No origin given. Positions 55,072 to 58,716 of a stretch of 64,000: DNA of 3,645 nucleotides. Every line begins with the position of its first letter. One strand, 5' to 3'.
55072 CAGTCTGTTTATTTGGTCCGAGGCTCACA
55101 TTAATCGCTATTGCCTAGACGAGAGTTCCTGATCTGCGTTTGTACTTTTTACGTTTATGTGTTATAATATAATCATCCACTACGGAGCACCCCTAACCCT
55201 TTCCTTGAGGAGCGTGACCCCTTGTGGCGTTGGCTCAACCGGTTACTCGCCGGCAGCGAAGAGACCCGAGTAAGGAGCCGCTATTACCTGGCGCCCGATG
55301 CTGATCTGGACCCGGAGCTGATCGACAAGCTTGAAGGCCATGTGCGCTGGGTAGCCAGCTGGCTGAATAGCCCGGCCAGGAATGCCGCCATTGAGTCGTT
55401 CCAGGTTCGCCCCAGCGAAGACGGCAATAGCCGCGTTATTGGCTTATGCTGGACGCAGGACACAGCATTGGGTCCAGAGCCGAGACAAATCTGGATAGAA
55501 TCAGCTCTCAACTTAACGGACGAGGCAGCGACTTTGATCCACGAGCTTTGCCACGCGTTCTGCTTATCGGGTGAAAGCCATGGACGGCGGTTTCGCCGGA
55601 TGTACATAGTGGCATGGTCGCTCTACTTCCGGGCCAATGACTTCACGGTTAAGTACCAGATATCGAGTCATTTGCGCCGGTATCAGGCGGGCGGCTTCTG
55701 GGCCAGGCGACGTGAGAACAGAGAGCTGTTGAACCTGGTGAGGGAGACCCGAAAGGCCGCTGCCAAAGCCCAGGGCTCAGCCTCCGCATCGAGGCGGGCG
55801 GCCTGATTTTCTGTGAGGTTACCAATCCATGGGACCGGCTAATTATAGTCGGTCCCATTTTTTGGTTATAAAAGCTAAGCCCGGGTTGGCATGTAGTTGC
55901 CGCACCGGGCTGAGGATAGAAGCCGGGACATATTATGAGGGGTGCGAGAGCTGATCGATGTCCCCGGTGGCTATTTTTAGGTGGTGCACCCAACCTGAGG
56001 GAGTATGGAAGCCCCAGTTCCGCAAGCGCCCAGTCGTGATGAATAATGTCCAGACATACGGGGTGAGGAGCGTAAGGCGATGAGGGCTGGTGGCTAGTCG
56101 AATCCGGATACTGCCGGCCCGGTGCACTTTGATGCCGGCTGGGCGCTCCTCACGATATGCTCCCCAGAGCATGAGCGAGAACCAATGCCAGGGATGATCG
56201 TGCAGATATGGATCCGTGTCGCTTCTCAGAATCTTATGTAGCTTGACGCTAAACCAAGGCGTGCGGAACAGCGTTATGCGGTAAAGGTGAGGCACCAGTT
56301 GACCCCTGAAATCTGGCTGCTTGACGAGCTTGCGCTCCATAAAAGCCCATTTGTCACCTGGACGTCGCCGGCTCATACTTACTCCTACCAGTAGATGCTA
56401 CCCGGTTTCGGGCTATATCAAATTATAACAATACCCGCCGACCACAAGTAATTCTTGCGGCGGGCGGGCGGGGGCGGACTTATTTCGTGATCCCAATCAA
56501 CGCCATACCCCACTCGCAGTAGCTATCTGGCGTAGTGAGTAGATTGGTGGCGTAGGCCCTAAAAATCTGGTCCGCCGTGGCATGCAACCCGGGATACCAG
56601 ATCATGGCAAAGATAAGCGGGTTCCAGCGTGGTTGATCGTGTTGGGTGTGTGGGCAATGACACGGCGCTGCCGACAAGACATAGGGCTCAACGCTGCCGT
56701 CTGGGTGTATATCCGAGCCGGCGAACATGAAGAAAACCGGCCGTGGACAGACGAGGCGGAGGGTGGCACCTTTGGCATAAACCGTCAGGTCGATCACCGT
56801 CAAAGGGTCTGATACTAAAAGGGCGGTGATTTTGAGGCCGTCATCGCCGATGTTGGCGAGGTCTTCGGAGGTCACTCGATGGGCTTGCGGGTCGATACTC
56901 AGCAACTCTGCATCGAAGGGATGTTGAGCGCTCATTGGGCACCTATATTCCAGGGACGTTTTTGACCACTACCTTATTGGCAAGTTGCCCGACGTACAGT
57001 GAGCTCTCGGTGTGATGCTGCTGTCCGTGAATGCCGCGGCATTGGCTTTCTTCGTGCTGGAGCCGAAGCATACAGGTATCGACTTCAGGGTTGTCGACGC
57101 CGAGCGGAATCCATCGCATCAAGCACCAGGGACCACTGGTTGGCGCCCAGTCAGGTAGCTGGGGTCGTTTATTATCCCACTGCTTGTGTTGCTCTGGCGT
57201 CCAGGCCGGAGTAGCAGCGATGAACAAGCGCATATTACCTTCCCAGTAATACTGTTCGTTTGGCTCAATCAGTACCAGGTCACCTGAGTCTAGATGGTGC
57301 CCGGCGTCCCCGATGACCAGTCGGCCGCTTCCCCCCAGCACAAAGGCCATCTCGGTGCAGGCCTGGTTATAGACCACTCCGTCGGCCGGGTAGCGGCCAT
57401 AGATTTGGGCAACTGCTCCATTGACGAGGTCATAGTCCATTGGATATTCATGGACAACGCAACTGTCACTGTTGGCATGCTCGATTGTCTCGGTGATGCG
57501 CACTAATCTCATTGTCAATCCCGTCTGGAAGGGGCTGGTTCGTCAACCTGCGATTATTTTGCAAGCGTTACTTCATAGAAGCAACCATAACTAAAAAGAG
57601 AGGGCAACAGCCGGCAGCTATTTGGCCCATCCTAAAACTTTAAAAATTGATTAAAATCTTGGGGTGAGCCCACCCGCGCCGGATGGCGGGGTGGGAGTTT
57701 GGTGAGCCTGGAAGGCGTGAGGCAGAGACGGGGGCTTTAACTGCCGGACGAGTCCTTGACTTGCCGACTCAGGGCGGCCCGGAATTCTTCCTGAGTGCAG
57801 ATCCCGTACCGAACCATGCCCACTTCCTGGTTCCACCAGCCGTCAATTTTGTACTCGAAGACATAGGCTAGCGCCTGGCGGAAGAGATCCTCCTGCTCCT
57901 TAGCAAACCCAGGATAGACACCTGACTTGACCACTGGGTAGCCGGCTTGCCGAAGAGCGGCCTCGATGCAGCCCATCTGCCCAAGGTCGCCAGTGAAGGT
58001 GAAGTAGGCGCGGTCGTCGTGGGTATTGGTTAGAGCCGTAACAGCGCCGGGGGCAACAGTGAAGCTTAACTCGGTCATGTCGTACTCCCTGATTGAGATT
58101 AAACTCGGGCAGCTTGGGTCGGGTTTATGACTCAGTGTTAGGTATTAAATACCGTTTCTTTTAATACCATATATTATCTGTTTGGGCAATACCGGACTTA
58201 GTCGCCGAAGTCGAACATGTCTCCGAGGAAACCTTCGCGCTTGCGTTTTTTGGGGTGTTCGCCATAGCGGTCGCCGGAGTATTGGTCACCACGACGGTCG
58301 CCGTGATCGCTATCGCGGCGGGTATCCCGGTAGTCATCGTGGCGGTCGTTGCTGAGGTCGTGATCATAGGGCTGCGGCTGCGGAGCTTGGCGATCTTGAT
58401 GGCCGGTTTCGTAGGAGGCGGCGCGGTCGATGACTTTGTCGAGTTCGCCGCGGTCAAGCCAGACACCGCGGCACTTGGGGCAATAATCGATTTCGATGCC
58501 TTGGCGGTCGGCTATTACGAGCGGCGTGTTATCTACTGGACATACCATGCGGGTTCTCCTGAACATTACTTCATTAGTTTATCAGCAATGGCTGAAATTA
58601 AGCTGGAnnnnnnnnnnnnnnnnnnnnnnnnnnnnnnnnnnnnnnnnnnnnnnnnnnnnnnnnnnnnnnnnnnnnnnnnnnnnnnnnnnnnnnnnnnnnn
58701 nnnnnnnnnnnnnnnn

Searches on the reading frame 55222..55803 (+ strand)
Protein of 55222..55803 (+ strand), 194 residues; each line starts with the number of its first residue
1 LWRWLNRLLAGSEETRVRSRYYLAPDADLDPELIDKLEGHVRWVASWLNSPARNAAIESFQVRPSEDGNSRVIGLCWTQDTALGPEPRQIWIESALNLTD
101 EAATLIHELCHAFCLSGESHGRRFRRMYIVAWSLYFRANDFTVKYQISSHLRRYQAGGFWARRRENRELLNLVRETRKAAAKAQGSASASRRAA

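Call 63: search_protein_families(library=pfam, proteins=[window:55222-55803:+], max_evalue=0.001)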
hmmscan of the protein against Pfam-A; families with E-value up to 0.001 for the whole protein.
window:55222-55803:+ (194 aa): 1 family
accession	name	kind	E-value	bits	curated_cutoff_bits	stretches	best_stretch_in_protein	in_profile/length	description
PF10263.15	SprT-like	-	6.2e-05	23.3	25.6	1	72-127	32-91/108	SprT-like family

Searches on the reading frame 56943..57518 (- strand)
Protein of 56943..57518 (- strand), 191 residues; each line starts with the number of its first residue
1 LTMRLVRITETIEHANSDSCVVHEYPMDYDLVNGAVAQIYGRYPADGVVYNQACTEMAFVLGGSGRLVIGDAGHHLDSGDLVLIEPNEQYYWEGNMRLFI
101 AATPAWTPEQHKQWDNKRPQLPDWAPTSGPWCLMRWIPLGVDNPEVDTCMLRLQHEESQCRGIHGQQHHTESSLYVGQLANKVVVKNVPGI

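Call 3: search_protein_families(library=pfam, proteins=[window:56943-57518:-], max_evalue=0.1)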
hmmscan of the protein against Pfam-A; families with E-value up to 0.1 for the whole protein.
window:56943-57518:- (191 aa): 3 families
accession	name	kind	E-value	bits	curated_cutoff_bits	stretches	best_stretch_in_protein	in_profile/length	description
PF07883.17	Cupin_2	-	0.00064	19.8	27.2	1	54-92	19-56/70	Cupin domain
PF02311.25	AraC_binding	-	0.00073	19.7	21.1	1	59-90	28-59/135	AraC-like ligand binding domain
PF05899.18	Cupin_3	-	0.0047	17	23.5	1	55-93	26-65/74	EutQ-like cupin domain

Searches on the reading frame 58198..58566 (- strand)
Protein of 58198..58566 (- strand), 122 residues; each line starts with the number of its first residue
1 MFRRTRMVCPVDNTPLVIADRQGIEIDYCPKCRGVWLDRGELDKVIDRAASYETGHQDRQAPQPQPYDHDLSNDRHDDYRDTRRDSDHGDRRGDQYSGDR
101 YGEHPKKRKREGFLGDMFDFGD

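Call 3: search_protein_families(library=pfam, proteins=[window:58198-58566:-], max_evalue=0.1)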
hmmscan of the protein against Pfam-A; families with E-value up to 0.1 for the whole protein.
window:58198-58566:- (122 aa): 1 family
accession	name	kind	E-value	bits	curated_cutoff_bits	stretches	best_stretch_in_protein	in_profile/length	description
PF13453.11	Zn_ribbon_TFIIB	-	1.7e-18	66.2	22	1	9-48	2-41/41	Transcription factor zinc-finger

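Call 4: search_protein_families(library=ncbifam, proteins=[window:58198-58566:-], max_evalue=0.1)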
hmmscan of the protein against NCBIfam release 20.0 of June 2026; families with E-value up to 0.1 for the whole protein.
window:58198-58566:- (122 aa): 0 families
